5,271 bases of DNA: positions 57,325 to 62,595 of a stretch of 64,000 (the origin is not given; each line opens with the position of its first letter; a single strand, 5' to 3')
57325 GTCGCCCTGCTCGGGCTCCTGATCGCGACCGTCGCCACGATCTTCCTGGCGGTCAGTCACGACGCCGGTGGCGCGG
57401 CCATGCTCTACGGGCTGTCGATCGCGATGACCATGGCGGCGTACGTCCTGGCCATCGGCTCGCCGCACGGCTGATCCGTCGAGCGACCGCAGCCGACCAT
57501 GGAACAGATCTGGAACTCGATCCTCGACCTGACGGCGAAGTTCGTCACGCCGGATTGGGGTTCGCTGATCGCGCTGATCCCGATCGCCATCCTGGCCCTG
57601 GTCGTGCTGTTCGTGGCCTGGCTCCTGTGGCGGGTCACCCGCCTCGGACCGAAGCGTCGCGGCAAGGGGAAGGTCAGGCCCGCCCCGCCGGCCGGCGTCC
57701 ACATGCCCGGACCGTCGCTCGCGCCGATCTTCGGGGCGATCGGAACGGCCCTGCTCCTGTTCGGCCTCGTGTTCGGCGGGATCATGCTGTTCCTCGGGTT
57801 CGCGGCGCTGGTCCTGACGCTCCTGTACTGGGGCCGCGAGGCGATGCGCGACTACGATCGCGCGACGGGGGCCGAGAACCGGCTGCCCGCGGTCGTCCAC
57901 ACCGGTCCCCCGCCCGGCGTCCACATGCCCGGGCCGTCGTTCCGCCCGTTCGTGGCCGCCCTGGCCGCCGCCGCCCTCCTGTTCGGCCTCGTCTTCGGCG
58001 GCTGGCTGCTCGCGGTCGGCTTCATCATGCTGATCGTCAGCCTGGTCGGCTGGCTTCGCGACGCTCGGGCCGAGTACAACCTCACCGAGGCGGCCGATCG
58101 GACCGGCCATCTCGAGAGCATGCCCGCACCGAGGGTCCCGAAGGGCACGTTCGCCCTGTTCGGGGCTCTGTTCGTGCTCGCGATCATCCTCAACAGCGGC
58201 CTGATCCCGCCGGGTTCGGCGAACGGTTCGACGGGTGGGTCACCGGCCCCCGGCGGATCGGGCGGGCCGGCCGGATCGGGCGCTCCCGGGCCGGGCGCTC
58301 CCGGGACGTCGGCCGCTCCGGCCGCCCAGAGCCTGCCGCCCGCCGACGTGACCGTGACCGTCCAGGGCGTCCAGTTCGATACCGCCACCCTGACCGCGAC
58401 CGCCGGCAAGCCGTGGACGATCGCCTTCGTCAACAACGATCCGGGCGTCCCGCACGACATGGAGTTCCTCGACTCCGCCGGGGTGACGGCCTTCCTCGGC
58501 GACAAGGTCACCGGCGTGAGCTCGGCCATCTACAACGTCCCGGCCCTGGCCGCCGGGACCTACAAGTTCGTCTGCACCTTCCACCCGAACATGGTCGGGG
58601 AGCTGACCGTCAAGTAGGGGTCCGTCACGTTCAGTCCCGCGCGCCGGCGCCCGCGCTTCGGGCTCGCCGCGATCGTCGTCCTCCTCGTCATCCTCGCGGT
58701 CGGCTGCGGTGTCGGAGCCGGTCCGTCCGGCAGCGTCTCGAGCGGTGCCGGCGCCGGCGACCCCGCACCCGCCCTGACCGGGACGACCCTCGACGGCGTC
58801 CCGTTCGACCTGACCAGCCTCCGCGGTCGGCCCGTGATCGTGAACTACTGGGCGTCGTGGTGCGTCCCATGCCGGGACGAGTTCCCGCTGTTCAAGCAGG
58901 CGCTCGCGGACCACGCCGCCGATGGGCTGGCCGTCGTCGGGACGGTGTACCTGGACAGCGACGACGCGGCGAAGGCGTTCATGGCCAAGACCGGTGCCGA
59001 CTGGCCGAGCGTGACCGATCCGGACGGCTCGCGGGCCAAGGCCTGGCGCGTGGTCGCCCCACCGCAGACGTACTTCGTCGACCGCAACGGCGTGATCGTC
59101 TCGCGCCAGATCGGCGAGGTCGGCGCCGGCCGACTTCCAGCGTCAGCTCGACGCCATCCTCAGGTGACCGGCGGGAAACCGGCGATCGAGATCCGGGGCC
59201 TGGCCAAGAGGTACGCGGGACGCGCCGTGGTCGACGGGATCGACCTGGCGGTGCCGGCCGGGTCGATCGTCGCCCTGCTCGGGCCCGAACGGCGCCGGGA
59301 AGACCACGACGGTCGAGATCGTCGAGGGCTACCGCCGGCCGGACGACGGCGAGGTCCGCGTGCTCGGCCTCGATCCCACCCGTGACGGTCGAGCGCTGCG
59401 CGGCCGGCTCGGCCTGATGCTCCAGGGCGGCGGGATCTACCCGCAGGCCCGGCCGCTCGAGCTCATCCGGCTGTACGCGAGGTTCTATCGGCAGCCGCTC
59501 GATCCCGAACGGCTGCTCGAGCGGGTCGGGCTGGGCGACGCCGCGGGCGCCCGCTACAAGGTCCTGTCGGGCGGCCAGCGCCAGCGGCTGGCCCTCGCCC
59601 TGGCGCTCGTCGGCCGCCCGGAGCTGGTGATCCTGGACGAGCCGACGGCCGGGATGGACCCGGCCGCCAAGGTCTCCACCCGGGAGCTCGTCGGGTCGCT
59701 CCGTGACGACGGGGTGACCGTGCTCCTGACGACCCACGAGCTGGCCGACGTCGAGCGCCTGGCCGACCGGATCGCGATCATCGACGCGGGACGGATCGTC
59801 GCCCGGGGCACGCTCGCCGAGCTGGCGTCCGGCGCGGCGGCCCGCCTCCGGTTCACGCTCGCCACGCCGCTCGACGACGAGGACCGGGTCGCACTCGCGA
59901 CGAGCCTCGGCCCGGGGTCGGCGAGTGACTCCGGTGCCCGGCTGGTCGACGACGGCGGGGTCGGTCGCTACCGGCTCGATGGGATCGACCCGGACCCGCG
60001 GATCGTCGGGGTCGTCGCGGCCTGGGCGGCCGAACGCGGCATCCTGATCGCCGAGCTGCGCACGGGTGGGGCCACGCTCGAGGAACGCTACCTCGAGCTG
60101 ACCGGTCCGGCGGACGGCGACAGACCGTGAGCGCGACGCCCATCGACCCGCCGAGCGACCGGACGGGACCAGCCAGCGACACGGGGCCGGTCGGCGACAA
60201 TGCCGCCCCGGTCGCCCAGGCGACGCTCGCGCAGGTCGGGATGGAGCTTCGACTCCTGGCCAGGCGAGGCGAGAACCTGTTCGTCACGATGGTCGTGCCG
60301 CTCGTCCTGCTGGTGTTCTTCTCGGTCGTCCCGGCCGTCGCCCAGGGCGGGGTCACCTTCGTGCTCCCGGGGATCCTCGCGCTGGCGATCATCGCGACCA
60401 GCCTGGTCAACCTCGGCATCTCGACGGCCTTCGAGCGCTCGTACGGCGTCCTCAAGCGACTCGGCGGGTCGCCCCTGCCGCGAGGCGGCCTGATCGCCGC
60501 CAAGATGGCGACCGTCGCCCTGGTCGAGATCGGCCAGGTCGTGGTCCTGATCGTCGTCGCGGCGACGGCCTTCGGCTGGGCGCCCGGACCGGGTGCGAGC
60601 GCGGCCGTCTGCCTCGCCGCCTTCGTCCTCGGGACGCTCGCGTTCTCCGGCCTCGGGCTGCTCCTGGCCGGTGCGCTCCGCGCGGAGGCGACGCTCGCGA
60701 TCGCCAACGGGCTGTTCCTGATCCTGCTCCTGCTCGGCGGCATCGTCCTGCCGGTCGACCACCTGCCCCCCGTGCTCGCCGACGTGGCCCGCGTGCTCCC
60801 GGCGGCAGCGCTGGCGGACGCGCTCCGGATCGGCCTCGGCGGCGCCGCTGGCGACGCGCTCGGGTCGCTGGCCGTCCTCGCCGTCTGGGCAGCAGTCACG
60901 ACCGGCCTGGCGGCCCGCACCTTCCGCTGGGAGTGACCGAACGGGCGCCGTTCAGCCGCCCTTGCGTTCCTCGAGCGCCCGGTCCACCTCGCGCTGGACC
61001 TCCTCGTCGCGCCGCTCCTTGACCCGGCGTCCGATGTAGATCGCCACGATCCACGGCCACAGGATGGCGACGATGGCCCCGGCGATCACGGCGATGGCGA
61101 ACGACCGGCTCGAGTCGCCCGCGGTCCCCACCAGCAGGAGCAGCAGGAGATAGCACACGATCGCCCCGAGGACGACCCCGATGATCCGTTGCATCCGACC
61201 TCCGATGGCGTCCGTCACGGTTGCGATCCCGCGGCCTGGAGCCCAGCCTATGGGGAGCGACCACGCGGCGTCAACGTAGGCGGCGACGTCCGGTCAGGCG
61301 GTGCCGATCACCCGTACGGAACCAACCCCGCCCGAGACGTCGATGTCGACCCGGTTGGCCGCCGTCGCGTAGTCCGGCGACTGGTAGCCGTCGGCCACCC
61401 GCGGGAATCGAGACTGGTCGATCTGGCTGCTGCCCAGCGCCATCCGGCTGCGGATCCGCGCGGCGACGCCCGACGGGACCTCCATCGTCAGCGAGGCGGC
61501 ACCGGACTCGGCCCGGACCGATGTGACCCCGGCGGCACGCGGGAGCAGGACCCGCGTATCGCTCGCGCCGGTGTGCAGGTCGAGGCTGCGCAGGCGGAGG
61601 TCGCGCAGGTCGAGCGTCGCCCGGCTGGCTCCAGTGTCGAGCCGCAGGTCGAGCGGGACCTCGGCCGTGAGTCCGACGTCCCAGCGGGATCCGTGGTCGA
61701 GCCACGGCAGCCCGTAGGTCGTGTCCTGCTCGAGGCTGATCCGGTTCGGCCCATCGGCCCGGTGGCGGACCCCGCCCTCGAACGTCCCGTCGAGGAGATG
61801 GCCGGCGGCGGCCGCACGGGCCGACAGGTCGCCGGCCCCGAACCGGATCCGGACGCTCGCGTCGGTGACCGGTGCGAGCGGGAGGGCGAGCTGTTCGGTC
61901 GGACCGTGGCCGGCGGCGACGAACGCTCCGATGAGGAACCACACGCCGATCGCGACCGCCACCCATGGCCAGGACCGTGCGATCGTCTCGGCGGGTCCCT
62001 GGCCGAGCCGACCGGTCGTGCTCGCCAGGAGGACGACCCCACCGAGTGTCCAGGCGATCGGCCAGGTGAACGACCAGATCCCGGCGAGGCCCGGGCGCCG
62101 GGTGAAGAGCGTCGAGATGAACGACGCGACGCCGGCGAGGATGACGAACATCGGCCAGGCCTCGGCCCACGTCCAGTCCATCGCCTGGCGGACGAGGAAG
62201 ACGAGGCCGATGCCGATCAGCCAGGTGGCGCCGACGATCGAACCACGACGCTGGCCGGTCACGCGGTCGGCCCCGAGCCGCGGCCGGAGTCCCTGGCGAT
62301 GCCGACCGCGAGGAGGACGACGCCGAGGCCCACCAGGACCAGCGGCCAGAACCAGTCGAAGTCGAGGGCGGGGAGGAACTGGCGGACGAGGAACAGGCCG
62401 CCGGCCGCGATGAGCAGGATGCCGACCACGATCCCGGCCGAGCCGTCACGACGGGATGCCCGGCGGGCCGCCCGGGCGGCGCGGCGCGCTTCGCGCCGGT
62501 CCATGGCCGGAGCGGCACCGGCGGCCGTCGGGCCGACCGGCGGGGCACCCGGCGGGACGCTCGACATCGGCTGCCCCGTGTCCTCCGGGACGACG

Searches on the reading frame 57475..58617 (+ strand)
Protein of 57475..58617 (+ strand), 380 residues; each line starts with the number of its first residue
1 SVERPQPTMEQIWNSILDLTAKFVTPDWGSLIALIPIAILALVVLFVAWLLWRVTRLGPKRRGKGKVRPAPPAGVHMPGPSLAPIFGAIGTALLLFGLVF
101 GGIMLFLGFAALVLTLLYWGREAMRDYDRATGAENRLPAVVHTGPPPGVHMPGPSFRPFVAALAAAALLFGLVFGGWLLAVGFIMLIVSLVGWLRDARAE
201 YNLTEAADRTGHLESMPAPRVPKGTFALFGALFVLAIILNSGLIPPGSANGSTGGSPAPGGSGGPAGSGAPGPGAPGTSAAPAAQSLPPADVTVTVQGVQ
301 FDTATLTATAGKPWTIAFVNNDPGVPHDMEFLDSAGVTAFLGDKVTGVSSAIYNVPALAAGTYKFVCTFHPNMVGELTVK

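Call 44: search_protein_families(library=pfam, proteins=[window:57475-58617:+], max_evalue=0.0001)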
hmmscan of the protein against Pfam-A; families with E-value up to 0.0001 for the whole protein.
window:57475-58617:+ (380 aa): 2 families
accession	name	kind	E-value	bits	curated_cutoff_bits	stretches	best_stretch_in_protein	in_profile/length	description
PF13473.12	Cupredoxin_1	-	4.4e-12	46.4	27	1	289-379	20-104/104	Cupredoxin-like domain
PF12270.13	Cyt_c_ox_IV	-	1.5e-08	35.2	26.9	1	150-194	80-123/132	Cytochrome c oxidase subunit IV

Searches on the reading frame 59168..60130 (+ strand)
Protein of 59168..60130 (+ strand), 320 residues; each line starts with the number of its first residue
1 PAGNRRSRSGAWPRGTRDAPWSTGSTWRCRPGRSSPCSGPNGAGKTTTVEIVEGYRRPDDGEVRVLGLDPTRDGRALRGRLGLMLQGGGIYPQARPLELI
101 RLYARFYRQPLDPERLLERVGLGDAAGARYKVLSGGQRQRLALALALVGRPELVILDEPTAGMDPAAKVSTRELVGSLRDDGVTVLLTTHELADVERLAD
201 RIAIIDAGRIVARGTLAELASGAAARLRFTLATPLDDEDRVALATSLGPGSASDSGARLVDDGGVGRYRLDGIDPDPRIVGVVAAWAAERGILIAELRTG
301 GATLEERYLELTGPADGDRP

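Call 44: search_protein_families(library=pfam, proteins=[window:59168-60130:+], max_evalue=0.0001)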
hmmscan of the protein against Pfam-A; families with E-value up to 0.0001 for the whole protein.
window:59168-60130:+ (320 aa): 2 families
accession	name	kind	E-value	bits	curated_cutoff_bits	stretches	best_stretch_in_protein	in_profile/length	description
PF00005.33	ABC_tran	-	1.4e-21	78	25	1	27-161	6-137/137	ABC transporter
PF13304.12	AAA_21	-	5.7e-10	40.2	27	1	119-191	224-299/304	AAA domain, putative AbiEii toxin, Type IV TA system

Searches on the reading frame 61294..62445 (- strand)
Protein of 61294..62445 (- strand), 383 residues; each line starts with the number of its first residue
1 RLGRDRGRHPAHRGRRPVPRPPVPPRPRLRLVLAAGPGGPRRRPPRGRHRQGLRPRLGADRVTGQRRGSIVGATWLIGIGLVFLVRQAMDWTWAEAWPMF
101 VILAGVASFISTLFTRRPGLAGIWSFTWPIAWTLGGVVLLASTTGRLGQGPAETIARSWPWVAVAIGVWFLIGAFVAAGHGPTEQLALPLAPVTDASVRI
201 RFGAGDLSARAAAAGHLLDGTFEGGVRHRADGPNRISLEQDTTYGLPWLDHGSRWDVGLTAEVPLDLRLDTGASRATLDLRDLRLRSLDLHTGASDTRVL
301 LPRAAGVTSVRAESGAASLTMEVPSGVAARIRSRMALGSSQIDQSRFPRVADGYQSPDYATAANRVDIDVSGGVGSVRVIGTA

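Call 44: search_protein_families(library=pfam, proteins=[window:61294-62445:-], max_evalue=0.0001)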
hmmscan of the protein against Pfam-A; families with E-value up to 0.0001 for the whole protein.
window:61294-62445:- (383 aa): 2 families
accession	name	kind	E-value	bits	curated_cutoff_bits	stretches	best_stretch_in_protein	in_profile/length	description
PF18917.5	LiaI-LiaF-like_TM1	-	3.2e-08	33.9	27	1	70-107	1-40/42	LiaI-LiaF-like transmembrane region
PF22570.1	LiaF-TM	-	7.8e-05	23.9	27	0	72-116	2-49/98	LiaF transmembrane domain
